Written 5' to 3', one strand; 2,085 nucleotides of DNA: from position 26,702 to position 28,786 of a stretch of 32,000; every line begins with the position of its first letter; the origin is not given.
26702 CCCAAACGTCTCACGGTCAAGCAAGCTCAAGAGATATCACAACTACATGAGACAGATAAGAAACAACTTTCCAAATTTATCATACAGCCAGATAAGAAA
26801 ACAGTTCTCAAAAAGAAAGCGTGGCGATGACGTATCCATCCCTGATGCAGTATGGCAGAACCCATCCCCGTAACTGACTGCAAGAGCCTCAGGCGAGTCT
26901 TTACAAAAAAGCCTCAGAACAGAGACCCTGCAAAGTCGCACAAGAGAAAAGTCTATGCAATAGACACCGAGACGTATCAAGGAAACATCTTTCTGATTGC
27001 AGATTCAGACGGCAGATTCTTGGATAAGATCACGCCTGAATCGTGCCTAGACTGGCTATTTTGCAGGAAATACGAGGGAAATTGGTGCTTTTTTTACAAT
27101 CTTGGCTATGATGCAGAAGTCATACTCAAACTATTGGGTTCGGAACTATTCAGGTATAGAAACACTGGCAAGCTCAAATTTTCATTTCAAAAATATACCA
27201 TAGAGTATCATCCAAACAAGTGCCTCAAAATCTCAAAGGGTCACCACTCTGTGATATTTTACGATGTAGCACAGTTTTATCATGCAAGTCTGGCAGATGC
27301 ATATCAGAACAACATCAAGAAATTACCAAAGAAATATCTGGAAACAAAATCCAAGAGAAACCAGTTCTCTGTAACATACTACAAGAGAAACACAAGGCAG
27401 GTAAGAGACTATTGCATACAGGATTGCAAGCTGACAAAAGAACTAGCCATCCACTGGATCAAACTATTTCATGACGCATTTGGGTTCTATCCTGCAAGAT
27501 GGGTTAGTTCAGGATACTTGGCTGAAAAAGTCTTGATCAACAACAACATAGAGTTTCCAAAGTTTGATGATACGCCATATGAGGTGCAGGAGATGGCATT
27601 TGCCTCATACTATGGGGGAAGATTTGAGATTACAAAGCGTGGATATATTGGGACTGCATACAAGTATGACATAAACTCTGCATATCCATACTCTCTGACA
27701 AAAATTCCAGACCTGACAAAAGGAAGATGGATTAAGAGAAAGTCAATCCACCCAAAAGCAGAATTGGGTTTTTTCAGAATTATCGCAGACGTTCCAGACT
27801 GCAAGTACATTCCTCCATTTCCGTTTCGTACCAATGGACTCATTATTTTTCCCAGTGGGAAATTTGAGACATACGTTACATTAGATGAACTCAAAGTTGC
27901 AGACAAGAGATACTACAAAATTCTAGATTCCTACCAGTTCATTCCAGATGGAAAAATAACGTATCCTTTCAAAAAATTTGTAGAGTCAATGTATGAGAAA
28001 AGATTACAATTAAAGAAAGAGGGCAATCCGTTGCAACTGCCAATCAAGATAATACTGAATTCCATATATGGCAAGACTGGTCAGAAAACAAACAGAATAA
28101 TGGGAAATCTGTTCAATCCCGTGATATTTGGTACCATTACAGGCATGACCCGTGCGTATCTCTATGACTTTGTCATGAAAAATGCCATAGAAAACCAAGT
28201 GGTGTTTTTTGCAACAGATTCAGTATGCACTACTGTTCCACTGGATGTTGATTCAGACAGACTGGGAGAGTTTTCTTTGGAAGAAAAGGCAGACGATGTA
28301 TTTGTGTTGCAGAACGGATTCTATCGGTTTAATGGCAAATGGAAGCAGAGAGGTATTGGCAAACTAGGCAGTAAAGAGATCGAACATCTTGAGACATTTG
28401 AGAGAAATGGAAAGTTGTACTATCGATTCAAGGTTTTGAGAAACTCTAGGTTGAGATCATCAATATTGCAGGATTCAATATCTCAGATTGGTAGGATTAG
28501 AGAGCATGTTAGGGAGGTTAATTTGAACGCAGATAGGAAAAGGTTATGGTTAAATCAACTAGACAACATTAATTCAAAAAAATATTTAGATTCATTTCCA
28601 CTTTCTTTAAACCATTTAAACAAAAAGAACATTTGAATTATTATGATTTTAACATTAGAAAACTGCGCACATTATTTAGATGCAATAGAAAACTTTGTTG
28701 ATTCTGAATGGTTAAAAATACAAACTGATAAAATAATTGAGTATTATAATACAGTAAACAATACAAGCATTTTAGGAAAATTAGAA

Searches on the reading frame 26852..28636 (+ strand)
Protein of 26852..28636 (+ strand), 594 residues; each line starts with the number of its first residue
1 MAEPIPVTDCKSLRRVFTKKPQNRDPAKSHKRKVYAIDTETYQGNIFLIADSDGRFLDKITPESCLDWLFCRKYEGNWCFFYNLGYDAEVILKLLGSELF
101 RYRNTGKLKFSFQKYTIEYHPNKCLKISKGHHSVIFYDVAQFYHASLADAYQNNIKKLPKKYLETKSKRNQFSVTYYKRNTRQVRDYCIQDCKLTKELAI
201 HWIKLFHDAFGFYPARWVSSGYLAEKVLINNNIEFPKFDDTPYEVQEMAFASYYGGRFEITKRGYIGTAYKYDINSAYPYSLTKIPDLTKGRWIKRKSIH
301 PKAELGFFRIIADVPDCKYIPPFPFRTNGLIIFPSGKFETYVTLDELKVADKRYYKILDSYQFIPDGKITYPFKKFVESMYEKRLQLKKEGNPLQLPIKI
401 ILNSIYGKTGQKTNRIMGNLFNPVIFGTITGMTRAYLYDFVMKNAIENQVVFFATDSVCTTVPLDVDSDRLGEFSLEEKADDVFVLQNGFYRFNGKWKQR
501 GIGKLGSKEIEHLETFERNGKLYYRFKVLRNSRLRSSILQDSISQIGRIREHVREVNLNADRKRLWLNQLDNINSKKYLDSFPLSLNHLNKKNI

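Call 7: search_protein_families(library=pfam, proteins=[window:26852-28636:+], max_evalue=0.01)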
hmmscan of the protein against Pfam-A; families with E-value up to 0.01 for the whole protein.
window:26852-28636:+ (594 aa): 1 family
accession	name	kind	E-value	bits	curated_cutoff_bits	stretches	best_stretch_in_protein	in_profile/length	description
PF03175.18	DNA_pol_B_2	-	1.2e-28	100.7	25.8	1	181-414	137-391/468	DNA polymerase type B, organellar and viral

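Call 44: search_dna_similar(query=window:26852-28636:+, collection=phages, mode=protein, max_rows=15)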
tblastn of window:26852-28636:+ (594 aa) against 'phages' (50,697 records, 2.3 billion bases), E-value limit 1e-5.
Records with a match: 42; places in all: 42; records where one place covers at least 80% of the query: 6.
Best place of each record, by identity: <60% 42.
By first word of the organism name: Bacillus 8; Acidianus 6; Microbacterium 6; Streptomyces 5; Methanosarcina 4; Rhodococcus 3; His 2; Haloarcula 2; His2 2; Gluconobacter 2; and 2 more.
By host as written in the record: Microbacterium testaceum NRRL B-24232 6; - 5; Streptomyces scabiei RL-34 5; Sulfolobales 4; Methanosarcina mazei Go1 3; Acidianus convivator 2; Rhodococcus opacus PD631 2; Haloarcula hispanica 2; and 8 more.
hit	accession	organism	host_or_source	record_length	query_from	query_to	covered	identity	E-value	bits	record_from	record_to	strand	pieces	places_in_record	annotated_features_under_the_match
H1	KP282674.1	Acidianus bottle-shaped virus 3 strain ABV3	Sulfolobales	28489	10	494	82%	30.2%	2e-19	99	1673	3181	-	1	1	hypothetical protein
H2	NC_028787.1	Acidianus bottle-shaped virus 3 strain ABV3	Sulfolobales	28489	10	494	82%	30.2%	2e-19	99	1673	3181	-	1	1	DNA polymerase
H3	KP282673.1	Acidianus bottle-shaped virus 2 strain ABV2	Sulfolobales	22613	22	522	84%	27.6%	2e-17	92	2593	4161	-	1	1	putative DNA polymerase, phage-associated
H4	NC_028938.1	Acidianus bottle-shaped virus 2 strain ABV2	Sulfolobales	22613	22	522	84%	27.6%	2e-17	92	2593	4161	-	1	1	DNA polymerase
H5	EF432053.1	Acidianus bottle-shaped virus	Acidianus convivator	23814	32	522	83%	27.0%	3e-18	96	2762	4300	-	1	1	ORF653: putative protein-primed DNA polymerase | ORF462(in): hypothetical protein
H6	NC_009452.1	Acidianus bottle-shaped virus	Acidianus convivator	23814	32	522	83%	27.0%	3e-18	96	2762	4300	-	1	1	ORF653: DNA polymerase | ORF462(in): DNA polymerase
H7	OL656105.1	Rhodococcus phage P19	Rhodococcus globerulus ATCC 25714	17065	19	491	80%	27.6%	4e-29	129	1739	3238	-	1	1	DNA polymerase | hypothetical protein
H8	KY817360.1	Rhodococcus phage Toil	Rhodococcus opacus PD631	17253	32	491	77%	27.2%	3e-29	129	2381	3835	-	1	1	DNA polymerase | hypothetical protein | ribosome_binding_site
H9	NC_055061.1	Rhodococcus phage Toil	Rhodococcus opacus PD631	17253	32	491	77%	27.2%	3e-29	129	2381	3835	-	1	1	DNA polymerase | hypothetical protein | ribosome_binding_site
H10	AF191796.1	His 1 virus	-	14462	38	501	78%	26.1%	1e-30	134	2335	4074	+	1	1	DNA polymerase type B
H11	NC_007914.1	His 1 virus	Haloarcula hispanica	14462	38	501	78%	26.1%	1e-30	134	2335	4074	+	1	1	DNA polymerase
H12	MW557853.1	Haloarcula virus Hardyhisp2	Haloarcula hispanica DSM 4426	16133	34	459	72%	26.7%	2e-30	133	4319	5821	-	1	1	putative DNA polymerase type B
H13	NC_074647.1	Haloarcula virus Hardyhisp2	Haloarcula hispanica DSM 4426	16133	34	459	72%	26.7%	2e-30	133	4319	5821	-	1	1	putative DNA polymerase type B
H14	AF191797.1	His2 virus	-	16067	34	458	72%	26.7%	1e-30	134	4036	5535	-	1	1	putative DNA polymerase type B | Region: DNA_pol_B_2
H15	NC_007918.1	His2 virus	Haloarcula hispanica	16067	34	458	72%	26.7%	1e-30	134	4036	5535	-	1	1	DNA polymerase | Region: DNA_pol_B_2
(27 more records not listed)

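Call 66: find_related_loci(query=window:26852-28636:+, collection=viral_contigs, flank=10000)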
Query window:26852-28636:+ (594 aa) in viral_contigs; peptide patterns used: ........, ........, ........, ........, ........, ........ (x = any residue, [..] = any of these).
12 stretches matched a pattern, but none encodes a relative of the query by tblastn (E <= 1e-3).

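Call 68: find_related_loci(query=A2, collection=viral_contigs, flank=10000)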
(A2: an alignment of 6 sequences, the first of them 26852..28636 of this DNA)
Query A2 (594 aa) in viral_contigs; peptide patterns used: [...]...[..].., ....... (x = any residue, [..] = any of these).
597 stretches matched a pattern (row limit reached: there are more); 7 encode a relative of the query (tblastn E <= 1e-3); 7 distinct loci.
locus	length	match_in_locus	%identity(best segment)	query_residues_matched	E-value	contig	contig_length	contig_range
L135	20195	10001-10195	35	392-458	5e-6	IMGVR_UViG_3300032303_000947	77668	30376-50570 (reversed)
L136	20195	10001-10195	35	392-458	5e-6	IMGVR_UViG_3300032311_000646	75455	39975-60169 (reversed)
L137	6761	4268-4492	36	370-458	8e-6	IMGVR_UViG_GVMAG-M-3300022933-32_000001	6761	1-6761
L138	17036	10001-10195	33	392-458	1e-5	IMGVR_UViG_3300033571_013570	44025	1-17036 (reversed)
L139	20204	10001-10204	33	392-461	1e-5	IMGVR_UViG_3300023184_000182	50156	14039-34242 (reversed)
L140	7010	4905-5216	28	365-458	2e-5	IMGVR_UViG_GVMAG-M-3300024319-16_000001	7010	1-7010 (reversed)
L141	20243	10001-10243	31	392-472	2e-5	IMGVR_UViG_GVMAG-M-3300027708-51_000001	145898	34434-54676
